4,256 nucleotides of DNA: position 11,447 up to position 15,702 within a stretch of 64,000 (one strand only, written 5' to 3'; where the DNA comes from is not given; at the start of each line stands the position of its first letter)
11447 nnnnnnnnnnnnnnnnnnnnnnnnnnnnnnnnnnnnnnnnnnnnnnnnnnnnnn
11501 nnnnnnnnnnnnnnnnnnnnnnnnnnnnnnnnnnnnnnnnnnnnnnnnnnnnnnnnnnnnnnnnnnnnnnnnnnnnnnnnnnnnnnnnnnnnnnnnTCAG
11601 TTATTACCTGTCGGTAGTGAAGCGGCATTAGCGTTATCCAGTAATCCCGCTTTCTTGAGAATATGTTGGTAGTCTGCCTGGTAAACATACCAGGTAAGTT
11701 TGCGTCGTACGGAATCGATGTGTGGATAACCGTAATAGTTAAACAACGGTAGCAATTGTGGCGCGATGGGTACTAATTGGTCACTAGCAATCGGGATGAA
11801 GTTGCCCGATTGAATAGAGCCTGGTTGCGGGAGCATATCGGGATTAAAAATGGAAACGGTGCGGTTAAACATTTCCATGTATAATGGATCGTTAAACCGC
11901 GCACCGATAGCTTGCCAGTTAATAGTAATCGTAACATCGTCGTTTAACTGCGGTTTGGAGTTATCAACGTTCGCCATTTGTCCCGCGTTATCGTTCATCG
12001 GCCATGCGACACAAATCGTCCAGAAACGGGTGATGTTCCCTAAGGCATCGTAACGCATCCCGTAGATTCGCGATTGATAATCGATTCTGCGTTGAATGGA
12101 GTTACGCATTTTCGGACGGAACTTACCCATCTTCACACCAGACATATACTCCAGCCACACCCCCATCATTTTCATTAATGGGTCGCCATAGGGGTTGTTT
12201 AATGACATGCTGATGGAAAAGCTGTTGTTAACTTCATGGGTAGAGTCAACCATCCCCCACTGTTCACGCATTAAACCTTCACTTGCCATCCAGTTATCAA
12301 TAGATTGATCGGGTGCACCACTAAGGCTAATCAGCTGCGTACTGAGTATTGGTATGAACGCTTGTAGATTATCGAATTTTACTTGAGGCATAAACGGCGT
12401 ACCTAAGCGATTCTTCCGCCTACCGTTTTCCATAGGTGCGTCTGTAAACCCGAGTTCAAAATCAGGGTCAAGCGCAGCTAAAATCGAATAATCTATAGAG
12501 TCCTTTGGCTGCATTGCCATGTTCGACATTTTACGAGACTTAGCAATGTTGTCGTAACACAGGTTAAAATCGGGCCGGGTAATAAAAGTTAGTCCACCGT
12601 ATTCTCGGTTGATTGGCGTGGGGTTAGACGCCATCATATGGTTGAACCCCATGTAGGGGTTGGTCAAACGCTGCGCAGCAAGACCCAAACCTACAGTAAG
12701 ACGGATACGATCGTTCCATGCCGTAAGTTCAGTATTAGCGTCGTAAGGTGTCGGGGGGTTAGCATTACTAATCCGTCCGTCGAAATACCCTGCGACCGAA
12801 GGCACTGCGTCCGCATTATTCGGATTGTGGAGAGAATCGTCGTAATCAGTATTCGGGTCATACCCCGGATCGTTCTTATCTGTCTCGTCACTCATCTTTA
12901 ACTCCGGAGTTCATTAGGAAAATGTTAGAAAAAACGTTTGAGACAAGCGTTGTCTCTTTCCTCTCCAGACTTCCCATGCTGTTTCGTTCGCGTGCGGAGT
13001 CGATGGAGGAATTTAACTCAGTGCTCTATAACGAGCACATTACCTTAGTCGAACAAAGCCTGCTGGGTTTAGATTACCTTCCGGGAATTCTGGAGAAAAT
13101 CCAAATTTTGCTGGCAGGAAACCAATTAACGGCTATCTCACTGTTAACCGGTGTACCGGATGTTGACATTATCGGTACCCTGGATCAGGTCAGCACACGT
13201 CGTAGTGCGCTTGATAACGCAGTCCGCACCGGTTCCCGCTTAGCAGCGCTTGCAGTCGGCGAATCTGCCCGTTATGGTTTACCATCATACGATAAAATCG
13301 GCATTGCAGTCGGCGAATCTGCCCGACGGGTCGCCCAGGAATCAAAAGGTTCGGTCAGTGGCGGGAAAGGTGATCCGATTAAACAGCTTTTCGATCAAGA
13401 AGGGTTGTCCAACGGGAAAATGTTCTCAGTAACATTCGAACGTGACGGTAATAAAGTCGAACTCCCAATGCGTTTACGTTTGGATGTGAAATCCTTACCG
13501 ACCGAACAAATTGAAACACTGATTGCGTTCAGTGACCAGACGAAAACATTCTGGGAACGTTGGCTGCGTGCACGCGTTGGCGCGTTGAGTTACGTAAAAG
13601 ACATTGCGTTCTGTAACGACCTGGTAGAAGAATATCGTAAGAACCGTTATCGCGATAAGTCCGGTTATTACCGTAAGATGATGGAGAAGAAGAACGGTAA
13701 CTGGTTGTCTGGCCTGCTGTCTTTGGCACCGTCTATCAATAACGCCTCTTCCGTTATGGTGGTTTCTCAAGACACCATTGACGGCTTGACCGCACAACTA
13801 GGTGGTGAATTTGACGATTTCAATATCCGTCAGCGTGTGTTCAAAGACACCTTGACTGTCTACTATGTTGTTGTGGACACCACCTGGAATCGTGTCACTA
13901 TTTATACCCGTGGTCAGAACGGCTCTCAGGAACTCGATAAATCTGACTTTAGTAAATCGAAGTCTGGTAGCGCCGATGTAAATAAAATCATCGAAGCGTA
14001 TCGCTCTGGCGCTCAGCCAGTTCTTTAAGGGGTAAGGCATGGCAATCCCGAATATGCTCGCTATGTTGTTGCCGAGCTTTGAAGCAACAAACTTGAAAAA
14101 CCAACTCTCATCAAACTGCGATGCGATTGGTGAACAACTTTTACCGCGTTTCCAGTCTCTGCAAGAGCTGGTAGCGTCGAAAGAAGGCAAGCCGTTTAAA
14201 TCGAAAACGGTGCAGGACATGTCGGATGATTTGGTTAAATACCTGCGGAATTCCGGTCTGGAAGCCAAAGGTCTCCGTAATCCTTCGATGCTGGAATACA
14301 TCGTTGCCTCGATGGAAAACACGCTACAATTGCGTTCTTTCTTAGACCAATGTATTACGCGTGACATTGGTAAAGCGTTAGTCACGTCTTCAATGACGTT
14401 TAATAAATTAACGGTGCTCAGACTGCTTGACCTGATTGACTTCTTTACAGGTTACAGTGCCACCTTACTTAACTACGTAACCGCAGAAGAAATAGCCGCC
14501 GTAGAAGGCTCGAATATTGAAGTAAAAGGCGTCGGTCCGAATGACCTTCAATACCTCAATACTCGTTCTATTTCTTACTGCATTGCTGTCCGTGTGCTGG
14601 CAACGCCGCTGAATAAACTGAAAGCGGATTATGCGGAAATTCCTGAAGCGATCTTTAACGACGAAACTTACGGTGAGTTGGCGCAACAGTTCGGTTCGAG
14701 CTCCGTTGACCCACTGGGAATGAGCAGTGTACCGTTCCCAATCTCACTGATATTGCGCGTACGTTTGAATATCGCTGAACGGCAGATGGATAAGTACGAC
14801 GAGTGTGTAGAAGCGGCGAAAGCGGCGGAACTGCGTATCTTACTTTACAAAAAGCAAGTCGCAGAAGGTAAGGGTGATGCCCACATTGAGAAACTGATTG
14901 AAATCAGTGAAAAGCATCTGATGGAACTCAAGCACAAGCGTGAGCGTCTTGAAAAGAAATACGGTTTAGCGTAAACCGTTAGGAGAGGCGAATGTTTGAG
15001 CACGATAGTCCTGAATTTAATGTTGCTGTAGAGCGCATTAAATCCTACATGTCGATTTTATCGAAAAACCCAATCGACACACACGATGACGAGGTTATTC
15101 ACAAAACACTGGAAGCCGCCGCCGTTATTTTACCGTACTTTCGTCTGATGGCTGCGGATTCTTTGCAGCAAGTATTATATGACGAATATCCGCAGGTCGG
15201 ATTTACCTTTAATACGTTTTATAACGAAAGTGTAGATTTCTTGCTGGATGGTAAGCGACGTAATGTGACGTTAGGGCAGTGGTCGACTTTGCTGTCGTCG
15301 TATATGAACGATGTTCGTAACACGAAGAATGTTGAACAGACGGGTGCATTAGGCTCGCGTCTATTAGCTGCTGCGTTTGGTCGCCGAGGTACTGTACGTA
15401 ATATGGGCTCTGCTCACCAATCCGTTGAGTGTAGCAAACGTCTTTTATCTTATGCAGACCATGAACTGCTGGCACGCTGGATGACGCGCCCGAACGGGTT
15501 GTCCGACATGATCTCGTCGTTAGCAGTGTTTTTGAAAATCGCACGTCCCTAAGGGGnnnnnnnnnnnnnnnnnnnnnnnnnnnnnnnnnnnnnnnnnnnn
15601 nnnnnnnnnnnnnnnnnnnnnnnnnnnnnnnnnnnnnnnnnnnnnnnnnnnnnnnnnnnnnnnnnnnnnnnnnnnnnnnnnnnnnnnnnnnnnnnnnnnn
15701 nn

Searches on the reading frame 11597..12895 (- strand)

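Call 33: search_protein_families(library=phrogs, proteins=[window:11597-12895:-], max_evalue=0.001)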
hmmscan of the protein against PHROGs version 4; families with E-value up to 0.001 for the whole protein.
window:11597-12895:- (432 aa): 2 families
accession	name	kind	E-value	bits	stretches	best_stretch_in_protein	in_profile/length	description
phrog_3196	-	unknown function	1.4e-142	476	1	50-418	10-354/356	-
phrog_21400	-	head and packaging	2.4e-07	31.3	1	103-293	37-193/310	virion structural protein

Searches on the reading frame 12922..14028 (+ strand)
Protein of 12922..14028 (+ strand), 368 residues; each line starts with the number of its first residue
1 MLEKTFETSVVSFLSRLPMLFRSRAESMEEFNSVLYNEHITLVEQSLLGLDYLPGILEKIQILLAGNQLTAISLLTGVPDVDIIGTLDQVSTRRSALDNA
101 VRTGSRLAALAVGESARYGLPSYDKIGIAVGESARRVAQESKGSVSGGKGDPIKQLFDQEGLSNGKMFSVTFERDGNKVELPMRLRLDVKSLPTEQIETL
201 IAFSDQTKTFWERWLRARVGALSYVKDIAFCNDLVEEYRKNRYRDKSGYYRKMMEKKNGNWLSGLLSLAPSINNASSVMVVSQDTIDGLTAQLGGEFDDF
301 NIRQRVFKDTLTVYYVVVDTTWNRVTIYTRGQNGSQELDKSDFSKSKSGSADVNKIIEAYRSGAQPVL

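Call 11: search_protein_families(library=phrogs, proteins=[window:12922-14028:+], max_evalue=0.001)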
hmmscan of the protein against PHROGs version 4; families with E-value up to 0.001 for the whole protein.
window:12922-14028:+ (368 aa): 1 family
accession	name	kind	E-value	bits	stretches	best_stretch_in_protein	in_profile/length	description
phrog_3239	-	unknown function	3.9e-142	474.3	1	3-368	7-372/372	-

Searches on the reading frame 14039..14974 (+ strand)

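Call 11: search_protein_families(library=phrogs, proteins=[window:14039-14974:+], max_evalue=0.001)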
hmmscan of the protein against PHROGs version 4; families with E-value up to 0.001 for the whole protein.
window:14039-14974:+ (311 aa): 1 family
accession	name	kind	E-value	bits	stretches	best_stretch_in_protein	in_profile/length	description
phrog_3187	-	unknown function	1.3e-108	363.7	1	1-309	1-300/301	-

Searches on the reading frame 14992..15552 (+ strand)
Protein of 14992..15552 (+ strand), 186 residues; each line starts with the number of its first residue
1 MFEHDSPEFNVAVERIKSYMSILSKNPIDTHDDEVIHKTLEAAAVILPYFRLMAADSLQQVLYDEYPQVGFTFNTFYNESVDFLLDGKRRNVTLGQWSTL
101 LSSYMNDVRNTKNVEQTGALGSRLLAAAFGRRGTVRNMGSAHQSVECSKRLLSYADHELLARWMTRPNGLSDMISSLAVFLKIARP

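Call 53: search_protein_families(library=phrogs, proteins=[window:14992-15552:+], max_evalue=0.001)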
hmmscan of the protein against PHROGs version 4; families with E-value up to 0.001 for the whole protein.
window:14992-15552:+ (186 aa): 2 families
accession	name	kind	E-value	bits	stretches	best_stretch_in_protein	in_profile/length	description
phrog_8199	-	unknown function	1.9e-92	309.1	1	5-186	4-185/185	-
phrog_8047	-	head and packaging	2.7e-06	28.1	1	72-181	89-172/181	virion structural protein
